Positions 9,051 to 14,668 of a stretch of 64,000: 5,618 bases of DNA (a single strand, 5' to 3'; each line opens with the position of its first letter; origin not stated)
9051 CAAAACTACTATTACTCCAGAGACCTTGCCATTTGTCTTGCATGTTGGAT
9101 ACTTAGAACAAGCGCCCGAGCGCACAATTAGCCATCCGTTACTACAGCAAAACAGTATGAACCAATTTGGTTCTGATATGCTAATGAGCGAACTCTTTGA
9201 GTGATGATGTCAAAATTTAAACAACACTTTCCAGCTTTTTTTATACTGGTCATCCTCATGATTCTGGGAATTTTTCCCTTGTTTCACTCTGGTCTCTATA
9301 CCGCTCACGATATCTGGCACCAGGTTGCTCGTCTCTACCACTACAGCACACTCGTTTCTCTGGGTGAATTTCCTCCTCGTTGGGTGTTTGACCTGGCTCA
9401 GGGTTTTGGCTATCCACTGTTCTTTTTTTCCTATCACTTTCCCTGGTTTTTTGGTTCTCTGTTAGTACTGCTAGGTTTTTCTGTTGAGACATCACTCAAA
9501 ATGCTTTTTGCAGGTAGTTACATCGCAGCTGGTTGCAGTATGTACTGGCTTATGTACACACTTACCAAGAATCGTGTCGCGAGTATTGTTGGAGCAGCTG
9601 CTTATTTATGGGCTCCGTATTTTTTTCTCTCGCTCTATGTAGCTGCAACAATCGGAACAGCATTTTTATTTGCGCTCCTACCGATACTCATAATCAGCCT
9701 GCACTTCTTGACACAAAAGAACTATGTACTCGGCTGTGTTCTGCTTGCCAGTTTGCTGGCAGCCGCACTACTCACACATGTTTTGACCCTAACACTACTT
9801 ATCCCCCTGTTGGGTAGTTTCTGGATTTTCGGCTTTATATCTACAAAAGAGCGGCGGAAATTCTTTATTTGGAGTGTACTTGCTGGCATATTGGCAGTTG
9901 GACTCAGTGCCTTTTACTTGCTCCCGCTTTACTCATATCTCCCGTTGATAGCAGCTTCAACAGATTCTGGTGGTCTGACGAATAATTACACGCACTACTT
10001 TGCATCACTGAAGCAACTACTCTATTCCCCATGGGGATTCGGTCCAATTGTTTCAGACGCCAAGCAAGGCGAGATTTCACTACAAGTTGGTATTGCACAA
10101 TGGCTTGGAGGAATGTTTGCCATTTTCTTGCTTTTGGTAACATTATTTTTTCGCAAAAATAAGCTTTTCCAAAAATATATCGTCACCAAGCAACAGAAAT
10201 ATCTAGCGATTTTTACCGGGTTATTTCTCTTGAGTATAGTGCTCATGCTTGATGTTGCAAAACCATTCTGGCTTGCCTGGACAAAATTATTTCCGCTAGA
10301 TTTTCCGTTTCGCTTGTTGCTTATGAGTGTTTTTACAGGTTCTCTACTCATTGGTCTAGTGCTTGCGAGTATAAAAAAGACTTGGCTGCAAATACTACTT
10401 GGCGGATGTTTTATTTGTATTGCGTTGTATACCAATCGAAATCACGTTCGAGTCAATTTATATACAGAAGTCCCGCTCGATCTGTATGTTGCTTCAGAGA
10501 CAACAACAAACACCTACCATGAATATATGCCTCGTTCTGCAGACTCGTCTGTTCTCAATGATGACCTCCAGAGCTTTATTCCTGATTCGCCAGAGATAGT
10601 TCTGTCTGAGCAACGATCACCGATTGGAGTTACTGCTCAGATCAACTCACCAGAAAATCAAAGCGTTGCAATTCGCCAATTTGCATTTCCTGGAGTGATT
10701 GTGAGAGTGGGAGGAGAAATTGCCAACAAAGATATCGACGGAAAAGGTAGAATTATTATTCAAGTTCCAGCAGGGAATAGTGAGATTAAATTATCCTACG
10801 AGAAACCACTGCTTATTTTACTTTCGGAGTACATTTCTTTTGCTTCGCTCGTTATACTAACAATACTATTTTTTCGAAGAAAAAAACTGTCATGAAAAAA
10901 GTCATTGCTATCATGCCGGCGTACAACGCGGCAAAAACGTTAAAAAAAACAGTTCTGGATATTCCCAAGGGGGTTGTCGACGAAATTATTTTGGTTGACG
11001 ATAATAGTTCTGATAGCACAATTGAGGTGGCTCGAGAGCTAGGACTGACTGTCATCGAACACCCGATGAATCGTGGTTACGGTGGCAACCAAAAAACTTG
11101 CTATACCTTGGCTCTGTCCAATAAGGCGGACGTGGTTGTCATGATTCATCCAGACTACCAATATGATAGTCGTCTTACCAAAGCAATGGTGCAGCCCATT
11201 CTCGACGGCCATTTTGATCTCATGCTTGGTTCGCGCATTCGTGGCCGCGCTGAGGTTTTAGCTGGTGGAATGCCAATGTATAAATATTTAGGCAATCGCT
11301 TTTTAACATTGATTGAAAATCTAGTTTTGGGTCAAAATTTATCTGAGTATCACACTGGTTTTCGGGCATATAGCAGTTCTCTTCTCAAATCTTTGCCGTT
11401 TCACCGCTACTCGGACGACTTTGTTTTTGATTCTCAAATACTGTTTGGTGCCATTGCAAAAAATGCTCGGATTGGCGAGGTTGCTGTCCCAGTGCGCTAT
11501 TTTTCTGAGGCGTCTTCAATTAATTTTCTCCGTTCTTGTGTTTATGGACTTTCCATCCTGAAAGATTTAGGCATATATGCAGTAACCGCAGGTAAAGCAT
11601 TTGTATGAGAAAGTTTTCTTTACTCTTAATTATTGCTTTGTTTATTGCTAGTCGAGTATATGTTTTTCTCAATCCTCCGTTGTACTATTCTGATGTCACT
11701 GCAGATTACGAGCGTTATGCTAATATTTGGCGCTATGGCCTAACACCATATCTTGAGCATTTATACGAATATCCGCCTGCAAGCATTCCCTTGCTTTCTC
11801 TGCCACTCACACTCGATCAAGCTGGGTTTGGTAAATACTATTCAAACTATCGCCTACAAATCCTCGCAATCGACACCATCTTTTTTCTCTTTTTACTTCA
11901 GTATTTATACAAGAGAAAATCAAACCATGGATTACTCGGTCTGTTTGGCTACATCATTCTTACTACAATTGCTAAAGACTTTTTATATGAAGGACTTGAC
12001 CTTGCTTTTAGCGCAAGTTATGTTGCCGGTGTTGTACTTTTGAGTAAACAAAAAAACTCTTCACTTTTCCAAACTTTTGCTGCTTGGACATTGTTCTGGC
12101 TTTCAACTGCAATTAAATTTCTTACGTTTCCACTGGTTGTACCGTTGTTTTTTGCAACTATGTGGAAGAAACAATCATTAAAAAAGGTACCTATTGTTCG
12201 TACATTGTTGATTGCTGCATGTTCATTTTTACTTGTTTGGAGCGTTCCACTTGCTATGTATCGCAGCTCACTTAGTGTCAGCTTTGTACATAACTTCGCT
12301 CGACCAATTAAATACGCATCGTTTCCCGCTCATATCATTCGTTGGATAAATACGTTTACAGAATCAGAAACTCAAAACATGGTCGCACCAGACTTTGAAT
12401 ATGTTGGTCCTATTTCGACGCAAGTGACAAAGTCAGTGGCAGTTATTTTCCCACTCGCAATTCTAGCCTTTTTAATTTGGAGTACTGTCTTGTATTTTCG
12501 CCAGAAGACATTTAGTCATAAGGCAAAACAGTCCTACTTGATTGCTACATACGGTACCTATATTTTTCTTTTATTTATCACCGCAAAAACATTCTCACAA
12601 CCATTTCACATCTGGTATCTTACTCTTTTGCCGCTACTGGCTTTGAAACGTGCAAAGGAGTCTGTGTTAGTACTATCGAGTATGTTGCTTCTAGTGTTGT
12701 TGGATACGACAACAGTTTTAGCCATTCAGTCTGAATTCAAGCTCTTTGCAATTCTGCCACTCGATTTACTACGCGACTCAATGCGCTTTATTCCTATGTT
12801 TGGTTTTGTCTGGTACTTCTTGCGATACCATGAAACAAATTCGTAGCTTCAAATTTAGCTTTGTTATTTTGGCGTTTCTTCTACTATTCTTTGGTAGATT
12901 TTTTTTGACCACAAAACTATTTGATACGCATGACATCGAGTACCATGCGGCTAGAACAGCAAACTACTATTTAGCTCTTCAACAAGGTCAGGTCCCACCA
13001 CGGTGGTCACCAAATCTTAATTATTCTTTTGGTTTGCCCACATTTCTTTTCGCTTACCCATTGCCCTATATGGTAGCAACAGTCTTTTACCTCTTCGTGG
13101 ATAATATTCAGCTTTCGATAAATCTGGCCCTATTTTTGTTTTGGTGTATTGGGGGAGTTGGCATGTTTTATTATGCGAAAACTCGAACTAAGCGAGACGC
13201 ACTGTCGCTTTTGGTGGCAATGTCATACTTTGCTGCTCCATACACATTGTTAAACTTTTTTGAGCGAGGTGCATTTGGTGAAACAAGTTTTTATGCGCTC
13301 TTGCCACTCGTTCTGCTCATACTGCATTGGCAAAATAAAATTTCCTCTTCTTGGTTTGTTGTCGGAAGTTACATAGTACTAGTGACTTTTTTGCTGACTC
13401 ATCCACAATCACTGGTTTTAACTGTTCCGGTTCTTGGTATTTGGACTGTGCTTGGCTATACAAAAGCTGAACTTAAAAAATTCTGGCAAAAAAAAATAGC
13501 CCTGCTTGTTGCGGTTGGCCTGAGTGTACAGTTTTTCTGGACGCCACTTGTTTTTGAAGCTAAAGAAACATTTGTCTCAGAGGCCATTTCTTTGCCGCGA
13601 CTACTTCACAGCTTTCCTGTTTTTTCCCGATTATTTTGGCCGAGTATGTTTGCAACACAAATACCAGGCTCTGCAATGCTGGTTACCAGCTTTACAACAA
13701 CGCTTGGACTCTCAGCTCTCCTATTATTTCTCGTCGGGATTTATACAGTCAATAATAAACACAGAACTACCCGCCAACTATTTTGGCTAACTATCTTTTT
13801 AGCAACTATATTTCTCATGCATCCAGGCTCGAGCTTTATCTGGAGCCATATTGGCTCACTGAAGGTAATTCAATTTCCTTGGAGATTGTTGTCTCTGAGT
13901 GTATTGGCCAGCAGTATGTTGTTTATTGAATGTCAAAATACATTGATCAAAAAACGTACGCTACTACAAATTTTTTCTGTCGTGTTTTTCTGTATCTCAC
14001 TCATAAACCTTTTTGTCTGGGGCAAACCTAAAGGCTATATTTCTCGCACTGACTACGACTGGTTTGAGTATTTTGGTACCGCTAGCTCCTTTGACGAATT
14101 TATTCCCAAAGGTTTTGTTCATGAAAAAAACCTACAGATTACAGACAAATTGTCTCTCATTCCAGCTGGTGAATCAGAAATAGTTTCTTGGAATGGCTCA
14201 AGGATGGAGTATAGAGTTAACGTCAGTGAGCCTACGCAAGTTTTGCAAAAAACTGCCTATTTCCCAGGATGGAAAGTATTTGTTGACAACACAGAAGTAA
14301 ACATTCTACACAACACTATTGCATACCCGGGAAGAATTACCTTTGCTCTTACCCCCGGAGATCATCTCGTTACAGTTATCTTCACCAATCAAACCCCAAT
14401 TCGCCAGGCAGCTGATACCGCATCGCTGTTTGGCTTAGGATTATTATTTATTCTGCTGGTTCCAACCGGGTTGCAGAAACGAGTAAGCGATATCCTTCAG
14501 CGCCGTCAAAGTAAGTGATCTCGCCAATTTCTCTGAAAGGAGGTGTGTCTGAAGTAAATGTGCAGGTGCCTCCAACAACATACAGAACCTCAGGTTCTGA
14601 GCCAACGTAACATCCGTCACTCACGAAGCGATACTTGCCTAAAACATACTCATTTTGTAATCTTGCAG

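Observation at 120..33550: A ~33 kb super-array of tandem GT-C membrane glycosyltransferase paralogs interleaved with lipid-carrier sugar synthases, a flippase and an LCP ligase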

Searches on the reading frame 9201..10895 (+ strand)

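Call 3: search_protein_families(library=pfam, proteins=[window:9201-10895:+], max_evalue=0.01)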
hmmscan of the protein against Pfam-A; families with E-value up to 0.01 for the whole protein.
window:9201-10895:+ (564 aa): 0 families

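Call 18: search_protein_families(library=pfam, proteins=[window:9201-10895:+], max_evalue=10)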
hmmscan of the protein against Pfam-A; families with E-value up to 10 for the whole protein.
window:9201-10895:+ (564 aa): 1 family
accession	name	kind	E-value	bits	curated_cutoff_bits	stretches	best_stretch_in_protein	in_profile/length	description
PF23906.1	DUF7248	-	4.8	7.7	27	1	3-27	6-30/58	Family of unknown function (DUF7248)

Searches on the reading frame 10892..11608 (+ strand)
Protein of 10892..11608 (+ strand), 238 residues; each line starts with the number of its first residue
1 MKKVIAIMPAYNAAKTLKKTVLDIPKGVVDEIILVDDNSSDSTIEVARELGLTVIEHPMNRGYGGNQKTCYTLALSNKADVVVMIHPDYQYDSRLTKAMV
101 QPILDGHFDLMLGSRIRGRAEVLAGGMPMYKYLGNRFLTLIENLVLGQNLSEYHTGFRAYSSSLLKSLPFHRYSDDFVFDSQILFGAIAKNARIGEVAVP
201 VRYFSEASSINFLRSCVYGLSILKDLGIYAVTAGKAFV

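Call 3: search_protein_families(library=pfam, proteins=[window:10892-11608:+], max_evalue=0.01)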
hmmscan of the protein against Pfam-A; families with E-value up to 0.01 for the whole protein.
window:10892-11608:+ (238 aa): 1 family
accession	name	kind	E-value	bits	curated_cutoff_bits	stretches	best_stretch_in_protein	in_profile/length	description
PF00535.33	Glycos_transf_2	-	5.4e-19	69.2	23.3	1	7-166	3-165/168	Glycosyl transferase family 2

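Call 19: search_protein_families(library=ncbifam, proteins=[window:10892-11608:+], max_evalue=0.1)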
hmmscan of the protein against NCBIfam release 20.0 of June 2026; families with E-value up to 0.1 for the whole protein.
window:10892-11608:+ (238 aa): 17 families
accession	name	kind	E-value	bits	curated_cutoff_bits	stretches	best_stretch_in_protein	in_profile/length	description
TIGR04182.1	glyco_TIGR04182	equivalog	4.6e-22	78.7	325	1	4-224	2-212/293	S-layer glycoprotein N-glycosyltransferase AglJ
NF058614.1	PPMAGASynPpgS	equivalog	1.6e-17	63.7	370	1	5-225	3-218/226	polyprenyl-phospho-N-acetylgalactosaminyl synthase PpgS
NF041391.1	DPhHxTase_Halo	equivalog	2.7e-16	59.2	375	1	8-198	1-180/213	dolichyl-phosphate hexose transferase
TIGR04283.1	glyco_like_mftF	equivalog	3.8e-09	36.5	182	1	7-103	4-97/221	TIGR04283 family arsenosugar biosynthesis glycosyltransferase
NF010496.0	PRK13915.1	equivalog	1e-08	34.6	262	1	3-105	32-144/307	glucosyl-3-phosphoglycerate synthase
NF041865.1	EpsU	equivalog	1e-05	24.7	700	1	6-103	43-147/394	exopolysaccharide biosynthesis GT2 family glycosyltransferase EpsU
TIGR03937.1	PgaC_IcaA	equivalog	0.00021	20.4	422.3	1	3-120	46-169/407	poly-beta-1,6-N-acetyl-D-glucosamine synthase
NF007986.1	PRK10714.1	equivalog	0.00027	20.1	529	1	2-168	6-172/316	undecaprenyl-phosphate 4-deoxy-4-formamido-L-arabinose transferase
TIGR03469.1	HpnB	hypoth_equivalog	0.00033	19.8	379.25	1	3-51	45-96/386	hopene-associated glycosyltransferase HpnB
NF047588.1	GlcsyltransPgfSStrep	equivalog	0.00088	18.6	500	1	6-164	5-163/308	glycosyltransferase PgfS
NF047683.1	TeichurnBiosyTuaG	equivalog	0.002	17.8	400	1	4-48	8-54/252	teichuronic acid biosynthesis protein TuaG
NF053739.1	GlytfEpsEBac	equivalog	0.0041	16.1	450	1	3-49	2-50/265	glycosyltransferase EpsE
TIGR01556.1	rhamnosyltran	subfamily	0.015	14.5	200.55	1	15-97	8-92/281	rhamnosyltransferase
NF050050.1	ProtGlycPglI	equivalog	0.024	14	500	1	2-52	2-54/306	GalNAc(5)-diNAcBac-PP-undecaprenol beta-1,3-glucosyltransferase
TIGR03965.1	mycofact_glyco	equivalog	0.031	13.1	280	1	13-64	85-143/467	mycofactocin biosynthesis glycosyltransferase MftF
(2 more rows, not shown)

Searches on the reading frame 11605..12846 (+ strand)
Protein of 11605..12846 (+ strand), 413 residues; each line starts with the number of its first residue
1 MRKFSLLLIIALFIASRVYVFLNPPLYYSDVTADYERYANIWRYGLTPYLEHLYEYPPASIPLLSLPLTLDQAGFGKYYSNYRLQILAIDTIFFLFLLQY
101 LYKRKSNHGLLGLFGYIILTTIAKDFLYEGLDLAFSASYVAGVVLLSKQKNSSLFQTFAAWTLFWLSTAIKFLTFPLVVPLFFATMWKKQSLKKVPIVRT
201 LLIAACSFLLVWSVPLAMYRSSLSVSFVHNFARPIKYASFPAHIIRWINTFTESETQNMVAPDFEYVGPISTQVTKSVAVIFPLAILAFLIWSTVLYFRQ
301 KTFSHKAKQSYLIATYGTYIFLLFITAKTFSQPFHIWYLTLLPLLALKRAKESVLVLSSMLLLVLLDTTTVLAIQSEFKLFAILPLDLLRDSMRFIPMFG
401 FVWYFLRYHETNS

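Call 3: search_protein_families(library=pfam, proteins=[window:11605-12846:+], max_evalue=0.01)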
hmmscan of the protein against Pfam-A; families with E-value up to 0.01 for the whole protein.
window:11605-12846:+ (413 aa): 0 families

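Call 18: search_protein_families(library=pfam, proteins=[window:11605-12846:+], max_evalue=10)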
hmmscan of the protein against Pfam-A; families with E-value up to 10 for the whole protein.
window:11605-12846:+ (413 aa): 0 families

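Call 19: search_protein_families(library=ncbifam, proteins=[window:11605-12846:+], max_evalue=0.1)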
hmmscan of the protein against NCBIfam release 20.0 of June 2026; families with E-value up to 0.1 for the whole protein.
window:11605-12846:+ (413 aa): 0 families

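Call 27: find_homologous_proteins(query=window:11605-12846:+, max_evalue=0.001)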
Query window:11605-12846:+ (413 aa): 95 proteins with E <= 0.001 among 8000 candidates.
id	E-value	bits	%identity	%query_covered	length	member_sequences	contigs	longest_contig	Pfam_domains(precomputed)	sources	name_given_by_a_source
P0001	2.7e-219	746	79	100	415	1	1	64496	-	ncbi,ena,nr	ncbi:MAG: hypothetical protein O2840_00985 [bacterium]|nr:hypothetical protein [bacterium]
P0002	7.6e-210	715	77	100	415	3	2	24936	-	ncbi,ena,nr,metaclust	ncbi:MAG: hypothetical protein UY10_C0019G0006 [Microgenomates group bacterium GW2011_GWA2_47_8]|nr:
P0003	1.0e-134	468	54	98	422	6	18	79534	-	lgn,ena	-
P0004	3.6e-133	463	54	98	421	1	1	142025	-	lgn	-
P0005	1.0e-119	418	51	97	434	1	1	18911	-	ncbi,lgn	-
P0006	1.8e-119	418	52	97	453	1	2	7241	-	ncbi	-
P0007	5.1e-119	416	52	96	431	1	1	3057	-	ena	-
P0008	2.7e-118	414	50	99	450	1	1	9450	-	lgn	-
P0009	5.0e-117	410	52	100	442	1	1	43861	-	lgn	-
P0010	1.3e-115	405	50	99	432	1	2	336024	-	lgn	-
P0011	1.5e-115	405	50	97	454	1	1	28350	-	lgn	-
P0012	2.4e-115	404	50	97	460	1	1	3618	-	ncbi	-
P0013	2.5e-115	404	50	100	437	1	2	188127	-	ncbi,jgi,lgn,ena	jgi:hypothetical protein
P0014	2.0e-114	401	48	100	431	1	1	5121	-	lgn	-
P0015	3.2e-113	397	50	97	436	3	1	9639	-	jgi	jgi:hypothetical protein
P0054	9.6e-80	287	43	94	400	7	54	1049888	-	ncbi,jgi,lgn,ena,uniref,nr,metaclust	ncbi:MAG: hypothetical protein UX85_C0005G0027 [Candidatus Beckwithbacteria bacterium GW2011_GWB1_47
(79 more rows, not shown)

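Call 39: predict_structure(alignment_id=A3)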
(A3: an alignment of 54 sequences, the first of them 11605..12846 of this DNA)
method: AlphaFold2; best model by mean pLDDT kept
length: 413 residues; sequences in the alignment: 54
mean_pLDDT: 91.0   pTM: 0.91
mean pLDDT of the five models: 91.0, 90.4, 88.2, 87.3, 86.4
residues with pLDDT >= 90: 287; 70-90: 109; 50-70: 17; < 50: 0
segments of 3 or more residues with pLDDT < 50: none
pLDDT, mean of each block of 10 residues (from residue 1): 90 98 89 87 70 72 94 97 97 97 89 96 92 95 94 94 96 95 88 85 97 90 81 87 96 94 90 96 97 95 91 97 90 83 89 94 92 84 92 94 93 77
secondary structure, 60 per line:
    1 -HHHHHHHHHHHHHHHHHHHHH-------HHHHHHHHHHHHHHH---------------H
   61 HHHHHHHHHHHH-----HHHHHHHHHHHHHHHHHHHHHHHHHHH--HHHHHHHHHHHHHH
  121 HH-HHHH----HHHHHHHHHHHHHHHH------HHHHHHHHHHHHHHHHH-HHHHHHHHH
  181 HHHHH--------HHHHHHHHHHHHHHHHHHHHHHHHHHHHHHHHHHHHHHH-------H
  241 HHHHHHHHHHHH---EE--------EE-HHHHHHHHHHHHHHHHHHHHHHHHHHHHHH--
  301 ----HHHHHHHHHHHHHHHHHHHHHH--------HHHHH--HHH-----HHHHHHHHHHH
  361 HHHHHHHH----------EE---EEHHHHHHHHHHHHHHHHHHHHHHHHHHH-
elements in order: H2-22 H30-44 H60-72 H78-104 H107-122 H124-127 H132-147 H154-170 H172-185 H194-232 H240-252 H269-298 H305-326 H335-339 H350-368 H386-412

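Call 72: search_protein_families(library=pfam, alignment_id=A3, max_evalue=0.01)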
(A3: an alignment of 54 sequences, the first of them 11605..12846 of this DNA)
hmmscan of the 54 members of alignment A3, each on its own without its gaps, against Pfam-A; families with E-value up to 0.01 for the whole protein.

A. member 1, window:11605-12846:+ (413 aa): 0 families

B. families by the number of members that match (of 54 scanned): 0 families

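Call 73: find_encoding_contigs(protein=P0054, flank=10000, max_places=1)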
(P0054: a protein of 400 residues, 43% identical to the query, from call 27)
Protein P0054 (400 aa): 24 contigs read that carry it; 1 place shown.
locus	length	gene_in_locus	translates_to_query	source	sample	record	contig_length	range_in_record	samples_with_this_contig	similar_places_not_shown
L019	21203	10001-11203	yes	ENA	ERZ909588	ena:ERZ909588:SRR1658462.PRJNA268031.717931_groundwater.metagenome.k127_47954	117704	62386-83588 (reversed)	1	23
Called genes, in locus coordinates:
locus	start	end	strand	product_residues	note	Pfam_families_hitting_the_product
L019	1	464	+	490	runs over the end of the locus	PF01943:Polysacc_synt, PF03023:MurJ, PF13440:Polysacc_synt_3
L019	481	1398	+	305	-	PF00535:Glycos_transf_2, PF13641:Glyco_tranf_2_3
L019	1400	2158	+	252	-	PF00535:Glycos_transf_2, PF10111:Glyco_tranf_2_2 (weak)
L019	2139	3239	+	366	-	PF13439:Glyco_transf_4 (faint), PF00534:Glycos_transf_1, PF13692:Glyco_trans_1_4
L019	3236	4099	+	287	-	PF00535:Glycos_transf_2, PF13641:Glyco_tranf_2_3, PF13506:Glyco_transf_21 (weak)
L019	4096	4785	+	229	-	PF00483:NTP_transferase, PF12804:NTP_transf_3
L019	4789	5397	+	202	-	PF13580:SIS_2, PF01380:SIS (weak)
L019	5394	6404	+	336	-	PF00288:GHMP_kinases_N, PF08544:GHMP_kinases_C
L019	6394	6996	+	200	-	PF08645:PNK3P, PF13419:HAD_2 (weak), PF13242:Hydrolase_like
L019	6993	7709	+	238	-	PF00483:NTP_transferase, PF12804:NTP_transf_3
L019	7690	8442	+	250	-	PF13641:Glyco_tranf_2_3, PF00535:Glycos_transf_2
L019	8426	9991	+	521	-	PF02366:PMT (weak), PF13231:PMT_2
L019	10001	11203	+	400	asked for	-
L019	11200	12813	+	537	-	PF02366:PMT (weak), PF13231:PMT_2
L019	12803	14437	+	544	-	-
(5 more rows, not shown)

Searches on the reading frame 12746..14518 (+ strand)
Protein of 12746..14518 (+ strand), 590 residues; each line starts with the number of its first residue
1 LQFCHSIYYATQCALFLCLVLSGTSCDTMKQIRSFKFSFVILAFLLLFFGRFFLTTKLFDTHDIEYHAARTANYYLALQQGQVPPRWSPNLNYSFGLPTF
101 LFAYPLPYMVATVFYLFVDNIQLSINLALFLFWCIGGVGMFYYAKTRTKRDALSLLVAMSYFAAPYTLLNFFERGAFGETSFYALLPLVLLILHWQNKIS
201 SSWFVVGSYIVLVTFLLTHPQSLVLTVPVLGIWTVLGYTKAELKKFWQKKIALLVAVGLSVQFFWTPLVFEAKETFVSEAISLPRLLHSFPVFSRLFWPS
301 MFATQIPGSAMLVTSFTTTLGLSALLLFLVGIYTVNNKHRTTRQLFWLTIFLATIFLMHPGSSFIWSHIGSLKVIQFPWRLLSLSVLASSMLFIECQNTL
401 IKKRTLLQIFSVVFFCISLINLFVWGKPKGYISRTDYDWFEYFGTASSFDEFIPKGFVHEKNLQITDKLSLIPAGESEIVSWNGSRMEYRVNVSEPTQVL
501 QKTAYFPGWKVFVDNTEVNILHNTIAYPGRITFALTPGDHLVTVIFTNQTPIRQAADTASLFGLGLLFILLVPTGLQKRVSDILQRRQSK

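Call 4: search_protein_families(library=pfam, proteins=[window:12746-14518:+], max_evalue=0.01)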
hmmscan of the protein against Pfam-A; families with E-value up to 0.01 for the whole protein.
window:12746-14518:+ (590 aa): 1 family
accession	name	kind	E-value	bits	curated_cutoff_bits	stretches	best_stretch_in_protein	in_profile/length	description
PF10131.15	PTPS_related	-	5.5e-07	28.9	26.4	1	105-404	6-286/621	6-pyruvoyl-tetrahydropterin synthase related domain; membrane protein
